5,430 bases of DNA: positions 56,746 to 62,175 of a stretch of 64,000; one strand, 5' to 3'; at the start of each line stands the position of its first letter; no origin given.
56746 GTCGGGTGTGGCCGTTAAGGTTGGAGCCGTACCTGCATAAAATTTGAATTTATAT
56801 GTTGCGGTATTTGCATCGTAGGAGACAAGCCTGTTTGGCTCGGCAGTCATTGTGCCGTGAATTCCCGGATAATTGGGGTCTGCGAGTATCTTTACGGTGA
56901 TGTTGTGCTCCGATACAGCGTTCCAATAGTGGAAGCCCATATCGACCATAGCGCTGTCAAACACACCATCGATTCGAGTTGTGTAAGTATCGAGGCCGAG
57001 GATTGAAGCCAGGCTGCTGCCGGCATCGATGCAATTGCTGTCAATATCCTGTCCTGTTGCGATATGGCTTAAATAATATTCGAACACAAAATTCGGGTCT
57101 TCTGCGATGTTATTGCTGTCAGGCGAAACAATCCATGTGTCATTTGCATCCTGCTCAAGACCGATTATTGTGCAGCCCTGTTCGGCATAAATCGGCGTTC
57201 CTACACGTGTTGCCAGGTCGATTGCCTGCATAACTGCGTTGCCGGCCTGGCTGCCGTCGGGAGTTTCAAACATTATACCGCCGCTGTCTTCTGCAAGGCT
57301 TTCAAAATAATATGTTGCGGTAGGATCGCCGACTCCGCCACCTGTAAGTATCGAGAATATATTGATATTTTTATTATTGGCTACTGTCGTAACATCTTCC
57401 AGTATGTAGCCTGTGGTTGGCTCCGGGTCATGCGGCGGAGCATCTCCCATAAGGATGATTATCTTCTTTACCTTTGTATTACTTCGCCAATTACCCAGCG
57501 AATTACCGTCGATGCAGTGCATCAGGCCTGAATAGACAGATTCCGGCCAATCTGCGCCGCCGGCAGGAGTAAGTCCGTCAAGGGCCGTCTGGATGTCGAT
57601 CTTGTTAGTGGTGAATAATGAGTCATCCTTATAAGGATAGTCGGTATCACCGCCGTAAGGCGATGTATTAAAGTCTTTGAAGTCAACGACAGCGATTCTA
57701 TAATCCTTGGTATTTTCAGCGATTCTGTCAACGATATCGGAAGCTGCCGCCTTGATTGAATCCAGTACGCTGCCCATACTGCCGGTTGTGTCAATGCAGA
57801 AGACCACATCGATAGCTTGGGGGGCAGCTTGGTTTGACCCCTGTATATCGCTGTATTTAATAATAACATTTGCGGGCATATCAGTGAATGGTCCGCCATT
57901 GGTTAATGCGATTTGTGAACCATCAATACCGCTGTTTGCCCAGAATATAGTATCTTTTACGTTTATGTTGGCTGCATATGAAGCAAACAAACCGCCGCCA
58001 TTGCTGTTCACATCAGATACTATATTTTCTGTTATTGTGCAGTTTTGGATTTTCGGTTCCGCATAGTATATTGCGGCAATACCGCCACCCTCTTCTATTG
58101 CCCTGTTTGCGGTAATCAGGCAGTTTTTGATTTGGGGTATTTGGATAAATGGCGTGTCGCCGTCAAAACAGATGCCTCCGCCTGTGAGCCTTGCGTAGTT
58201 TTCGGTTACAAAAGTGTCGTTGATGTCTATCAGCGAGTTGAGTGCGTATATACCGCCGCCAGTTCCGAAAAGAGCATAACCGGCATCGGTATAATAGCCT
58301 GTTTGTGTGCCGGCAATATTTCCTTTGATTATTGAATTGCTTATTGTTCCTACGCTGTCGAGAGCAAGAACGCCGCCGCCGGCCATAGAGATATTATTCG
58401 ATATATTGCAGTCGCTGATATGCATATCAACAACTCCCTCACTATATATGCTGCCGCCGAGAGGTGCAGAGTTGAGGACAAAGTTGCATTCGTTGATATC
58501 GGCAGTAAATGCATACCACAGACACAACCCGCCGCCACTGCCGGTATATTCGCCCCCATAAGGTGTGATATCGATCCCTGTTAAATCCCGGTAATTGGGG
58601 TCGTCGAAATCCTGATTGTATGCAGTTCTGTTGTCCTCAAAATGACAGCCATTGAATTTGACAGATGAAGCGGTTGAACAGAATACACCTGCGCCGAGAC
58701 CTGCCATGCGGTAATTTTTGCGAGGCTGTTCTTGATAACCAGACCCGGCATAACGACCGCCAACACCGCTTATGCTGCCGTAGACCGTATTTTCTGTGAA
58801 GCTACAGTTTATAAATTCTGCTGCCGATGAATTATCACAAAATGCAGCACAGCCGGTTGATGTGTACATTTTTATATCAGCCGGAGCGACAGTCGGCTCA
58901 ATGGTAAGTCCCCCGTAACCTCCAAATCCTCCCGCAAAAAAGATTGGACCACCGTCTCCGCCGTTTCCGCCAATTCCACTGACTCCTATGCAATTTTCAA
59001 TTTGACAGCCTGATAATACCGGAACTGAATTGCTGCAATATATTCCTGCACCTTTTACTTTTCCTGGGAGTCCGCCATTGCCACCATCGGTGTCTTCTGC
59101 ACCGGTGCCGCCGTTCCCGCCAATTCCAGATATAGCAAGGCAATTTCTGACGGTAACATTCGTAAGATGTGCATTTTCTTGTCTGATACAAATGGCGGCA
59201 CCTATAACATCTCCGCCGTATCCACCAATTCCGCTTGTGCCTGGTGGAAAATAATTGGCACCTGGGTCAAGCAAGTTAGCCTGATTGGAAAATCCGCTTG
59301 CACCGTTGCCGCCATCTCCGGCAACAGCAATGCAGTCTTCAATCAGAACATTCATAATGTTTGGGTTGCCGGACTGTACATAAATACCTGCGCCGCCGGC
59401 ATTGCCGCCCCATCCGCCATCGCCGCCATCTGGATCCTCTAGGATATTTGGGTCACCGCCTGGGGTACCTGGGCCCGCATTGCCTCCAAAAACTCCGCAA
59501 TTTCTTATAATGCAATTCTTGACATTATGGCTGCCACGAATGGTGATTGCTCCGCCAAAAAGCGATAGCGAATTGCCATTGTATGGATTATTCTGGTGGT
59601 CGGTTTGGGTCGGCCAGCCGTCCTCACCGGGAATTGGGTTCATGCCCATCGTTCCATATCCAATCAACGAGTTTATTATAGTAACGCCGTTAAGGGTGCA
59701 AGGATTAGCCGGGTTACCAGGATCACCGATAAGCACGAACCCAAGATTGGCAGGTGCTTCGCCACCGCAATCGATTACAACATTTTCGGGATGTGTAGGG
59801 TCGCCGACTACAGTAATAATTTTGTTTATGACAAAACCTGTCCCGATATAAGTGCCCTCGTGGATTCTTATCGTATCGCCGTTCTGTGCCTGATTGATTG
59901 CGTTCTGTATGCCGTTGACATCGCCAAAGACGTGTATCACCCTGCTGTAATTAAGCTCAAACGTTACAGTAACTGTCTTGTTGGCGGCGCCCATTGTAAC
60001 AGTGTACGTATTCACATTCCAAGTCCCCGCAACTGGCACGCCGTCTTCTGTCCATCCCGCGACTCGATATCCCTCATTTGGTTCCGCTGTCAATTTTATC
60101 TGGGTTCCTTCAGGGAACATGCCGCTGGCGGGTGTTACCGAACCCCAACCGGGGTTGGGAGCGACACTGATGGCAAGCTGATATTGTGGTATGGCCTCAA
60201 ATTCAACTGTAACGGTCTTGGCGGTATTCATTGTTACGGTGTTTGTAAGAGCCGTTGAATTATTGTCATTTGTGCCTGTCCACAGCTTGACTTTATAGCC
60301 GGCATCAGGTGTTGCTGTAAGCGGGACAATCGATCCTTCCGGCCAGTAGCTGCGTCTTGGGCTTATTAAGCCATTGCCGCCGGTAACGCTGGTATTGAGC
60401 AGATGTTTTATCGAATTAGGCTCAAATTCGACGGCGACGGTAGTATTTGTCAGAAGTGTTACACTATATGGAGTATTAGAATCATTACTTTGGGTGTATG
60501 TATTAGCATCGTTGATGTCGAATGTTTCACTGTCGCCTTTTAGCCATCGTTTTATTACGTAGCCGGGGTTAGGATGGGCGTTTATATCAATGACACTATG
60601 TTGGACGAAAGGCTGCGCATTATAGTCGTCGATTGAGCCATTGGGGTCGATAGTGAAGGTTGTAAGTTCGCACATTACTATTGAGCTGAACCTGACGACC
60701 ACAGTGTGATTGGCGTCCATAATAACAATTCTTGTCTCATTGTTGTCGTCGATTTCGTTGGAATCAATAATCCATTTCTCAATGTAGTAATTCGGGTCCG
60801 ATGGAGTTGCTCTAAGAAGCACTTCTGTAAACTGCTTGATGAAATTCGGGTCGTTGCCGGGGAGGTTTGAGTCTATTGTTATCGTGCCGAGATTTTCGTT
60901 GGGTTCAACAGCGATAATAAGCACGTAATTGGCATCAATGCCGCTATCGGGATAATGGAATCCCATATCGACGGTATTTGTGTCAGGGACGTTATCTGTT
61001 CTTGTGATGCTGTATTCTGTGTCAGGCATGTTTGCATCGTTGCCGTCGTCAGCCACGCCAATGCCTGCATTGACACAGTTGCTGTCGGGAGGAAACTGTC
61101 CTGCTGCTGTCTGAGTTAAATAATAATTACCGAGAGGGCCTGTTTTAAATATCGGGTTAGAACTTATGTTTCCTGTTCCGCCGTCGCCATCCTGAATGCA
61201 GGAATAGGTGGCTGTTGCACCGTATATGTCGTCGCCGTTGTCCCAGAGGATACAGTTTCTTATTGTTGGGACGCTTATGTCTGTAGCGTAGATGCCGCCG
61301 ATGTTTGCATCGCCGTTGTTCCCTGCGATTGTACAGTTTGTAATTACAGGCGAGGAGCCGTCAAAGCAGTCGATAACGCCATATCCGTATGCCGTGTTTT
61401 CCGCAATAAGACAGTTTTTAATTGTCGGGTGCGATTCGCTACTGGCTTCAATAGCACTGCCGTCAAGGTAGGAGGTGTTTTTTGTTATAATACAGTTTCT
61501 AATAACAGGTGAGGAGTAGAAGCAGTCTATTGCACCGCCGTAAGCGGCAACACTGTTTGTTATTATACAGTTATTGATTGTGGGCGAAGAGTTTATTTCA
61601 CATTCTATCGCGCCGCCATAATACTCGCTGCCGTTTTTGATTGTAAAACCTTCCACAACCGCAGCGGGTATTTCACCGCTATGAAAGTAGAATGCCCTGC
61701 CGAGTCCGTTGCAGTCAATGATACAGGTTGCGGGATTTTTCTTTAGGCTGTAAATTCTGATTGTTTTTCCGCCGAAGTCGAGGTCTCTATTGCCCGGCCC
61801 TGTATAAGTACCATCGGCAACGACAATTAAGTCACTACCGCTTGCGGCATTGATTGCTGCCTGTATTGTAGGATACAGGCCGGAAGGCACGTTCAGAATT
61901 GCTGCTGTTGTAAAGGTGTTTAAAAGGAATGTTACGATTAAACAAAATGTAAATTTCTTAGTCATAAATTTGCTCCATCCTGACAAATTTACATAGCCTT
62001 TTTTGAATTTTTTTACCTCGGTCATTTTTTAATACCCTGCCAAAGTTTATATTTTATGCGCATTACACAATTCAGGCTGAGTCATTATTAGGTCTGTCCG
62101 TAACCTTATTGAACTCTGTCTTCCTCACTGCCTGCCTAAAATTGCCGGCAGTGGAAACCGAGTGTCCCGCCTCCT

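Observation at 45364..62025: A 16.6-kb single-ORF gene encoding a protein of about 5,530 aa with six PMP-type beta-helix modules and an unusual mix of eukaryote-like adhesion domains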

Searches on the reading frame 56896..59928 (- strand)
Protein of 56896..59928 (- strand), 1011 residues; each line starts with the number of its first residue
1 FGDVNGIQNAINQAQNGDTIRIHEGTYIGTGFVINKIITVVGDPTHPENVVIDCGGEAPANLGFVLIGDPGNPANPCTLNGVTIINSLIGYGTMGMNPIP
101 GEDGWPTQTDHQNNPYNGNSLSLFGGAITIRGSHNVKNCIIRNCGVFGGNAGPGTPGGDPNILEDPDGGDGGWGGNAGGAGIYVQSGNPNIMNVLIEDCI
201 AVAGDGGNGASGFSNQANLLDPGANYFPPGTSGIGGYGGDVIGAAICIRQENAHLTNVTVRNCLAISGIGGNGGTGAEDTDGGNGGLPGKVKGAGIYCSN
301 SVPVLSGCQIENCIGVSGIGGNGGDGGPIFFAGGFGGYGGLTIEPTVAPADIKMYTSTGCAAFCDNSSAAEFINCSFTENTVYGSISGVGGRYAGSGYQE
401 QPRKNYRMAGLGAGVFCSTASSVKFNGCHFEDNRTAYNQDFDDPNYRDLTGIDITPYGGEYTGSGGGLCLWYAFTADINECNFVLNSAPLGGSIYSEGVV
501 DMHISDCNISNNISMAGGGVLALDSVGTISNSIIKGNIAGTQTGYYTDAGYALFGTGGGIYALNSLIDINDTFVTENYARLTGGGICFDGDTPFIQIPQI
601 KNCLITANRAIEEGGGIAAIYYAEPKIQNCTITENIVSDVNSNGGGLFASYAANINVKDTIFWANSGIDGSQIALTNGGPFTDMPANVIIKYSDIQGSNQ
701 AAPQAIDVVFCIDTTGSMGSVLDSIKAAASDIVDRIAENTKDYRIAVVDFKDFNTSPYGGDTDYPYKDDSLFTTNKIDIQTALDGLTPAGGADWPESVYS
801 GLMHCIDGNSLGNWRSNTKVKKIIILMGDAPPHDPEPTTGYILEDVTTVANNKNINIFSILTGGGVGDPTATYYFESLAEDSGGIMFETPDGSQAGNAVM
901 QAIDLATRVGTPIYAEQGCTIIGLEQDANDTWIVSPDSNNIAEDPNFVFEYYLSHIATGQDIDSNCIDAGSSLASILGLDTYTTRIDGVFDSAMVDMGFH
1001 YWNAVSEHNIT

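Call 42: find_homologous_proteins(query=window:56896-59928:-, max_evalue=0.00001)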
Query window:56896-59928:- (1011 aa): 34 proteins with E <= 0.00001 among 8000 candidates.
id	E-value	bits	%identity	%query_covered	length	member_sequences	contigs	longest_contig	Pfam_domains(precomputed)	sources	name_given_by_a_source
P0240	9.1e-295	999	56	71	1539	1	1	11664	PF13229.13,PF18998.7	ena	-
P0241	1.7e-255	869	56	68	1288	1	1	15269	PF13229.13,PF00082.28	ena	-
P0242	3.1e-152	527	38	75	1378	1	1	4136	PF13229.13,PF25275.2,PF18998.7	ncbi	ncbi:MAG: right-handed parallel beta-helix repeat-containing protein, partial [Planctomycetota bacte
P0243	2.1e-130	455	50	42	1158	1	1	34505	PF13229.13,PF18998.7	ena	-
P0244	2.1e-94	336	35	68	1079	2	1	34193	PF13229.13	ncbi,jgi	ncbi:MAG: right-handed parallel beta-helix repeat-containing protein [Planctomycetota bacterium]|jgi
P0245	5.8e-89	318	50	33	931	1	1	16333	PF13229.13,PF18998.7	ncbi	ncbi:MAG: hypothetical protein CVV39_04425, partial [Planctomycetes bacterium HGW-Planctomycetes-1]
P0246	2.0e-73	266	34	35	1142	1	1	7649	PF13229.13,PF00404.25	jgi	jgi:parallel beta-helix repeat protein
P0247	2.3e-72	263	33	47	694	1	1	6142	PF13229.13,PF25106.2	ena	-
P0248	5.8e-69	252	35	46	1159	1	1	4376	PF13229.13,PF18998.7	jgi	-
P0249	2.8e-65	239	31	50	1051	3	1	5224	PF13229.13,PF18998.7,PF05048.20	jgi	jgi:predicted outer membrane repeat protein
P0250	8.9e-65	238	31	43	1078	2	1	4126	PF13229.13,PF02415.24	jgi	-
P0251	6.1e-58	215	46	22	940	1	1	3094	PF13229.13,PF18998.7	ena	-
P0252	3.3e-53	199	31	44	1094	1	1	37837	PF26766.1,PF18998.7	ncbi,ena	-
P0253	9.6e-52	195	36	19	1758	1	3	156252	PF13229.13,PF18998.7,PF05048.20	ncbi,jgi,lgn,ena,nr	ncbi:MAG TPA: right-handed parallel beta-helix repeat-containing protein [Sedimentisphaerales bacter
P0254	3.0e-50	190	32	37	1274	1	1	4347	PF13229.13,PF18998.7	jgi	jgi:hypothetical protein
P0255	4.4e-50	189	37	18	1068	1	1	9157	PF13229.13,PF18998.7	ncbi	ncbi:MAG: InlB B-repeat-containing protein, partial [Planctomycetota bacterium]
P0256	3.7e-41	159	29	35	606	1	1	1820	PF13229.13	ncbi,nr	ncbi:MAG: hypothetical protein GY809_05260, partial [Planctomycetes bacterium]|nr:hypothetical prote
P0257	2.0e-38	150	31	28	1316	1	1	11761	PF13229.13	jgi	jgi:hypothetical protein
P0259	1.3e-37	148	29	35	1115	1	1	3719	PF13229.13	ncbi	ncbi:hypothetical protein ES703_58158 [subsurface metagenome]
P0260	3.6e-34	136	30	40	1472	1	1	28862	PF13229.13,PF18998.7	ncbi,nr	ncbi:MAG: right-handed parallel beta-helix repeat-containing protein, partial [Phycisphaerae bacteri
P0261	5.0e-31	126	29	35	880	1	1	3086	PF13229.13,PF18998.7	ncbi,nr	ncbi:MAG: right-handed parallel beta-helix repeat-containing protein, partial [Deltaproteobacteria b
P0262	1.1e-29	121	44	10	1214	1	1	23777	PF13229.13,PF18998.7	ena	-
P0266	1.0e-11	62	49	6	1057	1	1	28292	PF13229.13,PF02415.24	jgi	jgi:predicted outer membrane repeat protein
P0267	1.5e-8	51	26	25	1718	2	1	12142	PF19190.7,PF13229.13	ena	-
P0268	2.3e-8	51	56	6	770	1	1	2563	PF13229.13,PF00404.25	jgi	jgi:hypothetical protein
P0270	6.8e-8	49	53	6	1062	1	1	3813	PF13229.13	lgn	-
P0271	7.9e-7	46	49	6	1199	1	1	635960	PF13229.13,PF18962.8,PF05048.20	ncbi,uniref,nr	ncbi:hypothetical protein CEE37_01780 [candidate division LCP-89 bacterium B3_LCP]|uniref:Secretion 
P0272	3.2e-6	44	45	7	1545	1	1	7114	PF13229.13,PF18962.8,PF17161.11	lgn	-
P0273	4.8e-6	43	50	6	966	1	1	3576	PF19190.7,PF13229.13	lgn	-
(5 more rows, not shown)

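Call 75: predict_structure(alignment_id=A2)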
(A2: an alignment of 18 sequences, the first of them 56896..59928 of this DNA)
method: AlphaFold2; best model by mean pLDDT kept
length: 1011 residues; sequences in the alignment: 18
mean_pLDDT: 70.4   pTM: 0.69
mean pLDDT of the five models: 70.4, 69.0, 67.9, 67.6, 66.8
residues with pLDDT >= 90: 215; 70-90: 341; 50-70: 242; < 50: 213
segments of 3 or more residues with pLDDT < 50: 58-63, 92-120, 154-171, 211-234, 343-351, 455-459, 542-552, 698-701, 754-762, 833-839, 864-875, 941-1011
pLDDT, mean of each block of 10 residues (from residue 1): 72 87 85 80 93 66 56 73 83 39 31 37 73 90 81 48 44 68 86 96 71 43 37 57 85 93 87 66 72 90 96 87 69 63 39 65 91 98 80 59 65 91 97 81 62 49 84 95 93 93 96 91 94 89 39 74 93 89 91 74 86 90 88 77 86 86 76 81 80 61 71 74 74 71 83 48 67 84 78 61 73 69 73 47 61 67 48 48 55 61 55 81 69 59 44 36 30 39 37 32 31 27
secondary structure, 60 per line:
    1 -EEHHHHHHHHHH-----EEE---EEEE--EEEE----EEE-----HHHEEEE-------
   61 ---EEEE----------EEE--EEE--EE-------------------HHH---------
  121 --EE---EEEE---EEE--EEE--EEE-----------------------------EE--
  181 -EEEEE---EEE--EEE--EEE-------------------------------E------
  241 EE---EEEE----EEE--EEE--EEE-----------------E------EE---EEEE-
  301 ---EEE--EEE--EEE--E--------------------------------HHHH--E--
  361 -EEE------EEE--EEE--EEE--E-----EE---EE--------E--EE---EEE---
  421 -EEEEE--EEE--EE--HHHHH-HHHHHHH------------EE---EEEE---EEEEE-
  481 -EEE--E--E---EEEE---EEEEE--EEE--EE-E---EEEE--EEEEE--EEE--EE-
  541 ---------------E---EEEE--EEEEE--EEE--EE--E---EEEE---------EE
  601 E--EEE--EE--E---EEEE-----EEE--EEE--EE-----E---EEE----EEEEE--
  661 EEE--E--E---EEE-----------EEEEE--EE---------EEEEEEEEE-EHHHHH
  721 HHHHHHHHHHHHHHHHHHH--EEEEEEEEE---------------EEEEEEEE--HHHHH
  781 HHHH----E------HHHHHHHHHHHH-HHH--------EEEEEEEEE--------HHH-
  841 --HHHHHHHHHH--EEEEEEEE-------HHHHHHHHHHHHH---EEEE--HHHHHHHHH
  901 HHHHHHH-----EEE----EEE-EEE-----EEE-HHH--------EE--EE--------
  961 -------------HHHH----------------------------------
elements in order (helices of 4 or more, strands of 3 or more residues): H4-13 E19-21 E25-28 E31-34 E39-41 E50-53 E64-67 E78-80 E83-85 E128-131 E135-137 E140-142 E145-147 E182-186 E190-192 E195-197 E200-202 E246-249 E254-256 E259-261 E264-266 E296-299 E304-306 E309-311 E314-316 H352-355 E362-364 E371-373 E376-378 E381-383 E415-417 E422-426 E429-431 H438-442 H444-450 E468-471 E475-479 E482-484 E494-497 E501-505 E508-510 E520-523 E526-530 E533-535 E560-563 E566-570 E573-575 E586-589 E599-601 E604-606 E617-620 E626-628 E631-633 E647-649 E654-658 E661-663 E673-675 E687-691 E705-713 H716-739 E742-750 E766-773 H776-784 H796-807 E820-828 H843-852 E855-862 H870-882 E886-889 H892-907 E913-915 E920-922 E924-926 E932-934 H974-977

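Call 78: fold_search(model_id=the predicted structure, library=pdb)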
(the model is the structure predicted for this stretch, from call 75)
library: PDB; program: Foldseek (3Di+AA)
matches with E <= 10: 1208; with E <= 0.001: 301
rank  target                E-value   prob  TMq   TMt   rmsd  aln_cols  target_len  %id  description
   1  8vs6_B                6.3e-08  1.00  0.17  0.48   4.5       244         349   18  L-TGF-b3/avb8 (released 2024-09-11)
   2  8tcf_B                1.4e-07  1.00  0.17  0.46   4.2       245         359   18  Integrin alpha-v beta-8 in complex with minibinder B8_BP_dsulf (released 2023-09-27)
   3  6om1_B                1.7e-07  1.00  0.17  0.49   4.6       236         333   18  Crystal structure of an atypical integrin (released 2019-12-11)
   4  9ind_B                1.8e-07  1.00  0.17  0.47   4.2       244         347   17  Integrin alpha-v beta-8 in complex with the Fab of 130H2 (released 2025-01-22)
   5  4wk2_B                1.9e-07  1.00  0.17  0.39   4.1       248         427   17  Metal Ion and Ligand Binding of Integrin (released 2014-12-03)
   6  9b9j_B                2.0e-07  1.00  0.18  0.44   4.1       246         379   17  Integrin alpha-5 beta-1 in complex with BIIG2 Fab (released 2025-02-05)
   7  3nid_B                2.1e-07  1.00  0.18  0.37   4.1       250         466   16  The Closed Headpiece of Integrin alphaIIB beta3 and its Complex with an alpahIIB beta3 -Specific Antagonist That Does  (released 2010-12-22)
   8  6djp_B                2.1e-07  1.00  0.17  0.47   3.5       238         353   17  Integrin alpha-v beta-8 in complex with the Fabs 8B8 and 68 (released 2018-07-25)
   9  4wk0_B                2.1e-07  1.00  0.18  0.40   9.2       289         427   16  Metal Ion and Ligand Binding of Integrin (released 2014-12-03)
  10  4wk4_B                2.3e-07  1.00  0.18  0.39   4.0       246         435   17  Metal Ion and Ligand Binding of Integrin (released 2014-12-03)
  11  8w30_B                2.6e-07  1.00  0.18  0.45   4.0       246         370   17  Crystal structure of alpha-V beta-1 integrin headpiece in complex with TR01225179 (released 2025-01-01)
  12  6uja_B                2.7e-07  1.00  0.18  0.46   3.9       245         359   17  Integrin alpha-v beta-8 in complex with pro-TGF-beta1 (released 2020-02-05)
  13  7ceb_B                3.0e-07  1.00  0.17  0.44   4.2       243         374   17  Crystal structure of alpha6beta1 integrin headpiece (released 2021-06-23)
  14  4wjk_B                3.0e-07  1.00  0.17  0.39   4.4       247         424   17  Metal Ion and Ligand Binding of Integrin (released 2014-12-03)
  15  3vi4_D                3.3e-07  1.00  0.17  0.38   5.1       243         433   17  Crystal structure of alpha5beta1 integrin headpiece in complex with RGD peptide (released 2012-02-22)
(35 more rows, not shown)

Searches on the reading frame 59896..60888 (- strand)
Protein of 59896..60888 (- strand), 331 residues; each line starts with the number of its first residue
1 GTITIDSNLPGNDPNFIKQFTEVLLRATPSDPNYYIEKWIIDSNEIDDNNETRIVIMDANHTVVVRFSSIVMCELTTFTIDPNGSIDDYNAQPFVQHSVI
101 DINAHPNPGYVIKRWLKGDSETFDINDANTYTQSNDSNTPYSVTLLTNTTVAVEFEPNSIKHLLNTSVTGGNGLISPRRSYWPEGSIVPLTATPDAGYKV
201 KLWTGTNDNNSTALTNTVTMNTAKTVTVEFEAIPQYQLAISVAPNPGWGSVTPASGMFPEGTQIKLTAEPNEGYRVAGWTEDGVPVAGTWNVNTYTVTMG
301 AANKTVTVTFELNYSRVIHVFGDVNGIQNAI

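Call 10: search_protein_families(library=pfam, proteins=[window:59896-60888:-], max_evalue=1)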
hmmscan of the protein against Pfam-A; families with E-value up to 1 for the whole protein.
window:59896-60888:- (331 aa): 4 families
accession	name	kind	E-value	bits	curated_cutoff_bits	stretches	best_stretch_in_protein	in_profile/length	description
PF18998.6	Flg_new_2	-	1.2e-39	134.6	23.6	4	246-313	7-72/73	Divergent InlB B-repeat domain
PF19190.6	BACON_2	-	0.00037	20.8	25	1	218-285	13-80/94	Viral BACON domain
PF23212.2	DUF7064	-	0.047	14.4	24.7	0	255-293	60-98/126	Domain of unknown function (DUF7064)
PF23608.1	Ig_ILCR1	-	0.13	12.7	27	1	198-245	35-86/114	ILCR1 Ig-like domain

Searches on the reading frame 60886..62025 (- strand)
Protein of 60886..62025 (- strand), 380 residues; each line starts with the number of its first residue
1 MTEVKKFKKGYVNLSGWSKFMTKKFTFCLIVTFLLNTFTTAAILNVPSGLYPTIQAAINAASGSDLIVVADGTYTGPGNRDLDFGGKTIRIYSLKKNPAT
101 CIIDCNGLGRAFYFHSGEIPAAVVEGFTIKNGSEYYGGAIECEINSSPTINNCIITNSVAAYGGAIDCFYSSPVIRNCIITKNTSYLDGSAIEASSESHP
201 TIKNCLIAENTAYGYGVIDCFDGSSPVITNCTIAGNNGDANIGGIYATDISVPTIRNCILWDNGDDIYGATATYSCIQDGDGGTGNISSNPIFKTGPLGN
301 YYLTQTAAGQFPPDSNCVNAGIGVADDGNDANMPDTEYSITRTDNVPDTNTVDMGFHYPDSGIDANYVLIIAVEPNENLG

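Call 10: search_protein_families(library=pfam, proteins=[window:60886-62025:-], max_evalue=1)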
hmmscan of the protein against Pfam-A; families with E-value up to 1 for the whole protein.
window:60886-62025:- (380 aa): 4 families
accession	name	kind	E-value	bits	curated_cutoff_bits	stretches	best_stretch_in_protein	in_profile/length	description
PF13229.12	Beta_helix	-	2.3e-17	63.5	25.9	2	122-238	34-139/158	Right handed beta helix region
PF05048.19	NosD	-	0.0014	18.5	23.6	1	149-219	94-155/212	Periplasmic copper-binding protein (NosD)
PF07602.17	DUF1565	-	0.0017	18.2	20.3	1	122-217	107-202/257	Protein of unknown function (DUF1565)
PF16318.11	DUF4957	-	0.0033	17.7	30.8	2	175-226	79-130/142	Domain of unknown function (DUF4957)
